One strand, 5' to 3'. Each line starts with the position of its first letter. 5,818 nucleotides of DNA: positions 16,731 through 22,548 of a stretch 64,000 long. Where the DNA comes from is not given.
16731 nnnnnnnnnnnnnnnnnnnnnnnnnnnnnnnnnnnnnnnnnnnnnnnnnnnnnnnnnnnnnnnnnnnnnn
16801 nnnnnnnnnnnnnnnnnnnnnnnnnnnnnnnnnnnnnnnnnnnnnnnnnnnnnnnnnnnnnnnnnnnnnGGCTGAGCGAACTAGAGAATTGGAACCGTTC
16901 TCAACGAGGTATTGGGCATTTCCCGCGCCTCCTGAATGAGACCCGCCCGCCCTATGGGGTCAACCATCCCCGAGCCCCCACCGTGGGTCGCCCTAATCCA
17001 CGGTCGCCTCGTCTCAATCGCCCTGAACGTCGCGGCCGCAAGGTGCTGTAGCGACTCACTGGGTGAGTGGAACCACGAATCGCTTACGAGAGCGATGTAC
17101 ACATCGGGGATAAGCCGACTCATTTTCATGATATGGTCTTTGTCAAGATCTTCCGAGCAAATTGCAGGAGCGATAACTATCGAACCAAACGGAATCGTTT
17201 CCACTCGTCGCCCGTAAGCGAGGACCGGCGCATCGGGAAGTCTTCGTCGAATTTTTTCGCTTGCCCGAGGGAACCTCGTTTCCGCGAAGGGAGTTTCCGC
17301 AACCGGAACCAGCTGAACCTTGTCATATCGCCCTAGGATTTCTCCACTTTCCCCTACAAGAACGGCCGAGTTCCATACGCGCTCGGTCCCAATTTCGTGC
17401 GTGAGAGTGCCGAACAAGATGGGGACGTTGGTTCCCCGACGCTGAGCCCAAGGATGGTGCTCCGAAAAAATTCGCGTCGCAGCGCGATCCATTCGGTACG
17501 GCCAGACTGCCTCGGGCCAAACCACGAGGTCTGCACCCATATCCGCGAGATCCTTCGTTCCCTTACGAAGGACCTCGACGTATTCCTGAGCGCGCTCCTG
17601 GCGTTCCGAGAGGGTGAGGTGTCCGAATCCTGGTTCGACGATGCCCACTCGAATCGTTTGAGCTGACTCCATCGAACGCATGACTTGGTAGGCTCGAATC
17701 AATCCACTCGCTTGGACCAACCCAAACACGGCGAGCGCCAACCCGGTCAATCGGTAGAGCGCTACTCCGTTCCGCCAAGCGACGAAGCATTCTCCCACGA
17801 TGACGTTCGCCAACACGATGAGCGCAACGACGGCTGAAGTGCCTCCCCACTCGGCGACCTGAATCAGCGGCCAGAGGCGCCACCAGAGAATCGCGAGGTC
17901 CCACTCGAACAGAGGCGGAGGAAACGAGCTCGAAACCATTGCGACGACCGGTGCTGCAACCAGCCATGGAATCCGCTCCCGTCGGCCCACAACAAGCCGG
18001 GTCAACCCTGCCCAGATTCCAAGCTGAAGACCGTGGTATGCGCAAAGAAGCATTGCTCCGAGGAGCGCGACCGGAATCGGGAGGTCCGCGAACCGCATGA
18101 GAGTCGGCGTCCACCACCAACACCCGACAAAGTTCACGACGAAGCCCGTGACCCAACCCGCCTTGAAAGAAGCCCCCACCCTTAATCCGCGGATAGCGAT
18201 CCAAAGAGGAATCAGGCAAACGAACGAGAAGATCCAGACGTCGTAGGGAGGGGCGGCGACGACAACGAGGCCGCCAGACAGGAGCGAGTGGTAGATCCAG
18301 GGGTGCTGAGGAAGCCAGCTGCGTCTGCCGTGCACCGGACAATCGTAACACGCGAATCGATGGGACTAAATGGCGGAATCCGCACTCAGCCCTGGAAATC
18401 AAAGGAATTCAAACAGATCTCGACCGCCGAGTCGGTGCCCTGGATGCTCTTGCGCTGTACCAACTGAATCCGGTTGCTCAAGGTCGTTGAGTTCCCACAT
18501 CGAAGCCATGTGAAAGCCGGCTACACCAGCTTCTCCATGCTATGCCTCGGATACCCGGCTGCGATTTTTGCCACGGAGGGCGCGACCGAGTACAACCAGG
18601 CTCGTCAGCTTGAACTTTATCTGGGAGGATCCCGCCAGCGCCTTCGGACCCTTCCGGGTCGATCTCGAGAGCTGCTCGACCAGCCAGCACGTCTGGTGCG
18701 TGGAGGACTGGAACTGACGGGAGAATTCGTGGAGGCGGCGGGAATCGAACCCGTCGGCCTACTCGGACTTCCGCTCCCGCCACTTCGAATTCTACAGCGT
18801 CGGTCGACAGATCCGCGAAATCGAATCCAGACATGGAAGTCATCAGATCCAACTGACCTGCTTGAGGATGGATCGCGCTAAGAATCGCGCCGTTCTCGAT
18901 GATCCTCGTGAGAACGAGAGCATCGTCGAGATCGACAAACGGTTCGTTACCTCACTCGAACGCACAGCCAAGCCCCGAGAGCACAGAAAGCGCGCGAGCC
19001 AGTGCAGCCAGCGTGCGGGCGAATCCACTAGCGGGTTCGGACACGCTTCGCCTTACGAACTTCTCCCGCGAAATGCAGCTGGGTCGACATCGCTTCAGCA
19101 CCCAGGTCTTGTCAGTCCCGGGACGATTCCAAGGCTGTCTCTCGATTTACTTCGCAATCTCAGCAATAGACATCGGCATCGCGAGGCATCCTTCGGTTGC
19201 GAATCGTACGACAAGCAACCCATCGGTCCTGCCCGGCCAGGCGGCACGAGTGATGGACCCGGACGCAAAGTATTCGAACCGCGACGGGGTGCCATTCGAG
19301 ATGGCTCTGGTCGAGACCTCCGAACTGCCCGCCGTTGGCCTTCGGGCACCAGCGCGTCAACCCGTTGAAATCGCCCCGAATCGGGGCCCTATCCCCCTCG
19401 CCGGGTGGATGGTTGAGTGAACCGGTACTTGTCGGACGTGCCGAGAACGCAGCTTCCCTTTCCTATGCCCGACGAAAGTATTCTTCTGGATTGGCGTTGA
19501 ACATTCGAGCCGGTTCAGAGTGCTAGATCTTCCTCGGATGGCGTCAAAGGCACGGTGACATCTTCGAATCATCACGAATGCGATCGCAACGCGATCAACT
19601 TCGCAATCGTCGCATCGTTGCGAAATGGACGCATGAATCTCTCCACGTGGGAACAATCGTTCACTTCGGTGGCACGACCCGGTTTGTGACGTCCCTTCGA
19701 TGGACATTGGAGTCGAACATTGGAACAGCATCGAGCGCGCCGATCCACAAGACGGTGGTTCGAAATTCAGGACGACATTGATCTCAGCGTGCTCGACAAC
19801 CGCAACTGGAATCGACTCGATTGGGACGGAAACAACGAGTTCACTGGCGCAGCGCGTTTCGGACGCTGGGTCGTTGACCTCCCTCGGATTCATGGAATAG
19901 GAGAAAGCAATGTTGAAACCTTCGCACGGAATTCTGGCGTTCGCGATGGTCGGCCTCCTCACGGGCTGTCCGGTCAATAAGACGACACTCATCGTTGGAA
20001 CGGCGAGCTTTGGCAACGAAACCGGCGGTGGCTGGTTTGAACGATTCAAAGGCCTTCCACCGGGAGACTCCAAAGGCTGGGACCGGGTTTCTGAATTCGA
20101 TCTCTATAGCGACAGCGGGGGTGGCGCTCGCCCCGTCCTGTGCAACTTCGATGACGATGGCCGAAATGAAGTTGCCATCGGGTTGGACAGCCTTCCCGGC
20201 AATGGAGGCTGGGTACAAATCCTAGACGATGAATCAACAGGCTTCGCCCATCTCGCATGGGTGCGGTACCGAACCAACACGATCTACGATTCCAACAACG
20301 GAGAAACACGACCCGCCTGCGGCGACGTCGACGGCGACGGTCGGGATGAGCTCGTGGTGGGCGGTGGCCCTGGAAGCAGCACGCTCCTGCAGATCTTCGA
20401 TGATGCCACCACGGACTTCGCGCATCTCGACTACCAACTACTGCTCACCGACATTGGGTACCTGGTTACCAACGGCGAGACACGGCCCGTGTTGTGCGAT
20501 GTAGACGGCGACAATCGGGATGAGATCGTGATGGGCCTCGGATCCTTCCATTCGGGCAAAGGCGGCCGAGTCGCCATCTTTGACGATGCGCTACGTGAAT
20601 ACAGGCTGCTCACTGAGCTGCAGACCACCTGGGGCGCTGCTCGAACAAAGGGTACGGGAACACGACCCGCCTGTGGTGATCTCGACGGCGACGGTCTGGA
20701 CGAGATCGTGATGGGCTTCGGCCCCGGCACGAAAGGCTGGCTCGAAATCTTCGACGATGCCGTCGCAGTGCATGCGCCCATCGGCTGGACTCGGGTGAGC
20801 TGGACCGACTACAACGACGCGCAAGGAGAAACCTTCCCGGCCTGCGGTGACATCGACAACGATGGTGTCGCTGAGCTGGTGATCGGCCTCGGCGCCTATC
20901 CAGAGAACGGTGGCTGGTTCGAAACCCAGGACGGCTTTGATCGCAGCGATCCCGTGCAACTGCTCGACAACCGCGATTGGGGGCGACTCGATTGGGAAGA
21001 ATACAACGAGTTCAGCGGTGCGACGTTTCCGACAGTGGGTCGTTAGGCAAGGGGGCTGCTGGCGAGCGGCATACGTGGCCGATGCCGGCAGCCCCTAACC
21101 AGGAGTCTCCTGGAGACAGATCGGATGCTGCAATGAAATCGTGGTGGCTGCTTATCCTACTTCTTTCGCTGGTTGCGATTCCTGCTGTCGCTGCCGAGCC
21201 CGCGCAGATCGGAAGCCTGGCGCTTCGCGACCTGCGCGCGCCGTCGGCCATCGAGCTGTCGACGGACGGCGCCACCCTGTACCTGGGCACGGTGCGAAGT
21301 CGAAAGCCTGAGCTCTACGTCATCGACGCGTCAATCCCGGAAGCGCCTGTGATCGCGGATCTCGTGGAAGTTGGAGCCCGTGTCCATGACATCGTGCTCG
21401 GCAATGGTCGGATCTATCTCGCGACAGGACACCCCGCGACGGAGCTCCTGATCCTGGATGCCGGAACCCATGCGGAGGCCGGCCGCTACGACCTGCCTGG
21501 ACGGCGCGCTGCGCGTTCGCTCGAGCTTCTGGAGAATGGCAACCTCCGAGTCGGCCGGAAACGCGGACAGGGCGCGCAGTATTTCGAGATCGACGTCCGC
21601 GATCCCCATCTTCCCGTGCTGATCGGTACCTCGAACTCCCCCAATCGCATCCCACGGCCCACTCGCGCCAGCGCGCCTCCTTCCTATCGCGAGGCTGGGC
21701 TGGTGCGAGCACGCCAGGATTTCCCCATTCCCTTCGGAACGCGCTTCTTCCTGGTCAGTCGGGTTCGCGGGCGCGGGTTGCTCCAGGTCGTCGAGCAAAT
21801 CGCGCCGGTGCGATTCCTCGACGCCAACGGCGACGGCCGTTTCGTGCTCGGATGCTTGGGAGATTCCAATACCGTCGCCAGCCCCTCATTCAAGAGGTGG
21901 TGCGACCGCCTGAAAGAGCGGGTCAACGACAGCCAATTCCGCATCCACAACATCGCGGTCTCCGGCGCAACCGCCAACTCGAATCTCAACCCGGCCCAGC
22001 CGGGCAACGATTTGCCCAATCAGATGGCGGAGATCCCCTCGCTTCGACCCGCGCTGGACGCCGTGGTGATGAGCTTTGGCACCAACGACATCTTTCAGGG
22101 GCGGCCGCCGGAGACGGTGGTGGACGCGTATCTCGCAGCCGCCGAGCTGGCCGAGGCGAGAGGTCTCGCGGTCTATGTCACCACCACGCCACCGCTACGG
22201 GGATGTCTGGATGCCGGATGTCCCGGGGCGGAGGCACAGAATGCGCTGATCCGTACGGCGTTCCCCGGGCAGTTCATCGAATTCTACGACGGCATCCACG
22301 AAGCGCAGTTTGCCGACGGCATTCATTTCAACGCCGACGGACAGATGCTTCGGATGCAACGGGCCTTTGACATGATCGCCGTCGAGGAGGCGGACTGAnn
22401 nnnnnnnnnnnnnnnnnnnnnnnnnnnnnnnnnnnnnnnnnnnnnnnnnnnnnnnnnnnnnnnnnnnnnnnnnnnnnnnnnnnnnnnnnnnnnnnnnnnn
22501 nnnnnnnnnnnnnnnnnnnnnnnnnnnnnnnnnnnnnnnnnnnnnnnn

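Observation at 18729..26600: Perfect 25-nt direct repeat of the ssrA 3' end brackets a 7.8-kb, integrase-less segment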

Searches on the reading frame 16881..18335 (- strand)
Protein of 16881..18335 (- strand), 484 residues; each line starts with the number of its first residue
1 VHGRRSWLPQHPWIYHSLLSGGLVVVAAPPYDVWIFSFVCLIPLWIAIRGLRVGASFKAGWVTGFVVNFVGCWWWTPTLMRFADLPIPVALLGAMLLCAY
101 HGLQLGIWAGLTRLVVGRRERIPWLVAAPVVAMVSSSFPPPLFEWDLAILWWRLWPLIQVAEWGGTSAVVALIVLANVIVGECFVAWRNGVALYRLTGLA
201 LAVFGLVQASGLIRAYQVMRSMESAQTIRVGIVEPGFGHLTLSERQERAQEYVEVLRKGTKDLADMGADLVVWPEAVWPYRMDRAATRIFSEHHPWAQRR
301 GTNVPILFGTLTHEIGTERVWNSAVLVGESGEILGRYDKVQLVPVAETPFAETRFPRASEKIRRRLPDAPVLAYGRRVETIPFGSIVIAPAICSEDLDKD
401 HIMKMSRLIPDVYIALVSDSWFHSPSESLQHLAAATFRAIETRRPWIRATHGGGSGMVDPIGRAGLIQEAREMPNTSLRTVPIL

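Call 8: search_protein_families(library=pfam, proteins=[window:16881-18335:-], max_evalue=0.01)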
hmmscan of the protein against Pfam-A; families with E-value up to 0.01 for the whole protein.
window:16881-18335:- (484 aa): 2 families
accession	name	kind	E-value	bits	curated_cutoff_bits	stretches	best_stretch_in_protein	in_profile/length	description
PF20154.4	LNT_N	-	6e-18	66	27.1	1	20-178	1-158/159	Apolipoprotein N-acyltransferase N-terminal domain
PF00795.27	CN_hydrolase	-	1.9e-15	57.3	23.2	1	250-463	15-229/256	Carbon-nitrogen hydrolase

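Call 12: find_related_loci(query=window:16881-18335:-, collection=genome_contigs, flank=10000)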
Query window:16881-18335:- (484 aa) in genome_contigs; peptide patterns used: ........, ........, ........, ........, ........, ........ (x = any residue, [..] = any of these).
33 stretches matched a pattern, but none encodes a relative of the query by tblastn (E <= 1e-3).
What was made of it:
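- Tried and rejected: A genome_contigs scan with Lnt found no confirmed relative (call 12).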

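Call 13: find_homologous_proteins(query=window:16881-18335:-)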
Query window:16881-18335:- (484 aa): 122 proteins with E <= 0.001 among 8000 candidates; the best 120 are listed.
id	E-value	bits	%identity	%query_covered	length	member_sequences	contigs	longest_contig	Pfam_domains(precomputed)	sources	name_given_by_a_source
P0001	7.4e-290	980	100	89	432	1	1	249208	PF20154.5,PF00795.28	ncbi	-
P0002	7.9e-78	280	37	92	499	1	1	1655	PF20154.5,PF00795.28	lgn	-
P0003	3.6e-41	159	32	89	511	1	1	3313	PF20154.5,PF00795.28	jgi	jgi:apolipoprotein N-acyltransferase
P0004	1.3e-37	148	31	96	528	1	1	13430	PF20154.5,PF00795.28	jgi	jgi:apolipoprotein N-acyltransferase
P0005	1.3e-36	144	32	92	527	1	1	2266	PF20154.5,PF00795.28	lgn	-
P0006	1.3e-33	134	29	92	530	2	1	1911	PF20154.5,PF00795.28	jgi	jgi:apolipoprotein N-acyltransferase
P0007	7.7e-33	132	27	90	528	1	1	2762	PF20154.5,PF00795.28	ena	-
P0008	9.4e-33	132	30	93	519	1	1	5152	PF20154.5,PF00795.28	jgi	jgi:apolipoprotein N-acyltransferase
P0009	1.4e-31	128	27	90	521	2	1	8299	PF20154.5,PF00795.28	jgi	jgi:apolipoprotein N-acyltransferase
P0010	1.2e-30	125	25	90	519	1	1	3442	PF20154.5,PF00795.28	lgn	-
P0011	1.8e-30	124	28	90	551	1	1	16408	PF20154.5,PF00795.28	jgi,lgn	-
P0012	3.8e-30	123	28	92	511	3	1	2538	PF20154.5,PF00795.28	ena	-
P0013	5.0e-30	123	29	92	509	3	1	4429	PF20154.5,PF00795.28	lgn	-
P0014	6.9e-30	122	27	90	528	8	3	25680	PF20154.5,PF00795.28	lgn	-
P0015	2.3e-29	120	27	92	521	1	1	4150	PF20154.5,PF00795.28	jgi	jgi:apolipoprotein N-acyltransferase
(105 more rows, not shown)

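Call 14: find_encoding_contigs(protein=P0001, flank=10000, max_places=3)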
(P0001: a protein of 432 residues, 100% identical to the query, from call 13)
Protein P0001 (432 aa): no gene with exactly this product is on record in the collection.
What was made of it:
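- Tried and rejected: The self-hit P0001 is not on record for contig look-up (call 14).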

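Call 86: search_protein_families(library=ncbifam, max_evalue=0.001, proteins=[window:16881-18335:-])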
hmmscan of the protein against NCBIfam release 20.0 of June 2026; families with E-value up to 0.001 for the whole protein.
window:16881-18335:- (484 aa): 2 families
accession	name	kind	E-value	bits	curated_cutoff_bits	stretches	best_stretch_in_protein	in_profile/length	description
TIGR00546.1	lnt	equivalog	1e-56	192.9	132.9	1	64-463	2-394/395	apolipoprotein N-acyltransferase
NF008934.0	PRK12291.1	equivalog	2.2e-05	24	427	1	251-430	217-382/419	apolipoprotein N-acyltransferase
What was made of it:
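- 16881..18335 (-): lnt (apolipoprotein N-acyltransferase), the first chromosomal gene outside the array. It is not part of the element. Pfam LNT_N plus CN_hydrolase (call 8); NCBIfam TIGR00546 above its cut-off (call 86).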

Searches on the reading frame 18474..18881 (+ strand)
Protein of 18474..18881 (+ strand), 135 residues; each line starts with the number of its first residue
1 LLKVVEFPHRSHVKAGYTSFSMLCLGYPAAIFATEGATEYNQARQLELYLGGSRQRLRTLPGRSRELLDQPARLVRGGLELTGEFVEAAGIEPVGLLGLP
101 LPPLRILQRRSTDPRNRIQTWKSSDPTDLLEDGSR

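Call 8: search_protein_families(library=pfam, proteins=[window:18474-18881:+], max_evalue=0.01)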
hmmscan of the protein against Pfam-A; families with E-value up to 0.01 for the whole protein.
window:18474-18881:+ (135 aa): 0 families

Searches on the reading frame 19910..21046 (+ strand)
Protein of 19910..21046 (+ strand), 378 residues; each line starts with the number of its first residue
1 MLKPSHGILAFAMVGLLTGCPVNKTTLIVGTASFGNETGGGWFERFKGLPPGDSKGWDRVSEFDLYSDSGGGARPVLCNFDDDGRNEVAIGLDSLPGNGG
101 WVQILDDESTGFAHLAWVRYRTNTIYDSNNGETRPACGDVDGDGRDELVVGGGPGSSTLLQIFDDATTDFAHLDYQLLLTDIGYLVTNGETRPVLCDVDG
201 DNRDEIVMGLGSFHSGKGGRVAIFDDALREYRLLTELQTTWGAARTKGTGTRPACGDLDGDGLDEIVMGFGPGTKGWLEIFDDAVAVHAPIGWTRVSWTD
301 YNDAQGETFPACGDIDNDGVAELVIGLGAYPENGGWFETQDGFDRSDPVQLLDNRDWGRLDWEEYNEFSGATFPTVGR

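Call 8: search_protein_families(library=pfam, proteins=[window:19910-21046:+], max_evalue=0.01)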
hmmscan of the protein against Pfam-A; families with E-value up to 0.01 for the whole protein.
window:19910-21046:+ (378 aa): 3 families
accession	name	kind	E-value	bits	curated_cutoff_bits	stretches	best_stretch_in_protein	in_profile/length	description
PF01839.29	FG-GAP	-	6.1e-12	45.6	22.1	1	138-151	8-21/37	FG-GAP repeat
PF13517.12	FG-GAP_3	-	4.8e-11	43.5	26.9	3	197-267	1-60/61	FG-GAP-like repeat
PF14783.12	BBS2_Mid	-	0.0047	17.5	27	0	138-152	5-19/108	Ciliary BBSome complex subunit 2, middle region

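Call 19: find_encoding_contigs(protein=window:19910-21046:+, flank=10000, max_places=6)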
Protein window:19910-21046:+ (378 aa): 1 contig read that carries it; 1 place shown.
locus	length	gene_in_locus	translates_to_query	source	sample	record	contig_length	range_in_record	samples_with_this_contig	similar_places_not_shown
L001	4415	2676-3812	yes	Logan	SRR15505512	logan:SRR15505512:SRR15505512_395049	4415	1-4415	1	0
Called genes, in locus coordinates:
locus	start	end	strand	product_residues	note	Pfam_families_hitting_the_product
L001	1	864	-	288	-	?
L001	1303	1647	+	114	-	-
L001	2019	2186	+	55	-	-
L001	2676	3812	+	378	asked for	PF01839:FG-GAP (faint), PF13517:FG-GAP_3 (faint)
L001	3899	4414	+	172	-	?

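Call 86: search_protein_families(library=ncbifam, max_evalue=0.001, proteins=[window:19910-21046:+])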
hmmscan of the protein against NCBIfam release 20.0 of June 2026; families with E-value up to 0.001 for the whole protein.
window:19910-21046:+ (378 aa): 0 families

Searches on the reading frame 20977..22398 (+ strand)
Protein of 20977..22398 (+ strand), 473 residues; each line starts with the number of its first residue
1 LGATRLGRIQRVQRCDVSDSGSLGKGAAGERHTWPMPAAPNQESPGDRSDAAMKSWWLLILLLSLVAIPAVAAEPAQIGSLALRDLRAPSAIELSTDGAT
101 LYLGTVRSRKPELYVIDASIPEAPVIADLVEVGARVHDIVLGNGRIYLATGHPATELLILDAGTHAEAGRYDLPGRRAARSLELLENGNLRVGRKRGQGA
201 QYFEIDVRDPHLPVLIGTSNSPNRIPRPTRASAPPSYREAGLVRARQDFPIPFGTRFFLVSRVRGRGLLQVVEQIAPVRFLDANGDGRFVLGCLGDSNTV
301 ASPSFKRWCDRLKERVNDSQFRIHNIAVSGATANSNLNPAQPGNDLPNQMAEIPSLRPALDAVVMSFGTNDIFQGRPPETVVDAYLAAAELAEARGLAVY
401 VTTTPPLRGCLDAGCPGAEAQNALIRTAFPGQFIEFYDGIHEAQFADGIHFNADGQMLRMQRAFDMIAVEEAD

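Call 8: search_protein_families(library=pfam, proteins=[window:20977-22398:+], max_evalue=0.01)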
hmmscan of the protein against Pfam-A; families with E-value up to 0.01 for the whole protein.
window:20977-22398:+ (473 aa): 2 families
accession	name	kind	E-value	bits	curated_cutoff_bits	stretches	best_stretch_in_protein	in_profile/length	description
PF13472.12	Lipase_GDSL_2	-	2.6e-14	54.5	32.9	1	293-456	1-176/178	GDSL-like Lipase/Acylhydrolase family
PF00657.28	Lipase_GDSL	-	7.5e-08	33.2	23.6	1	293-412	3-134/208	GDSL-like Lipase/Acylhydrolase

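Call 86: search_protein_families(library=ncbifam, max_evalue=0.001, proteins=[window:20977-22398:+])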
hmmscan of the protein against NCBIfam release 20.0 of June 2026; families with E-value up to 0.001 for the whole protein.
window:20977-22398:+ (473 aa): 0 families
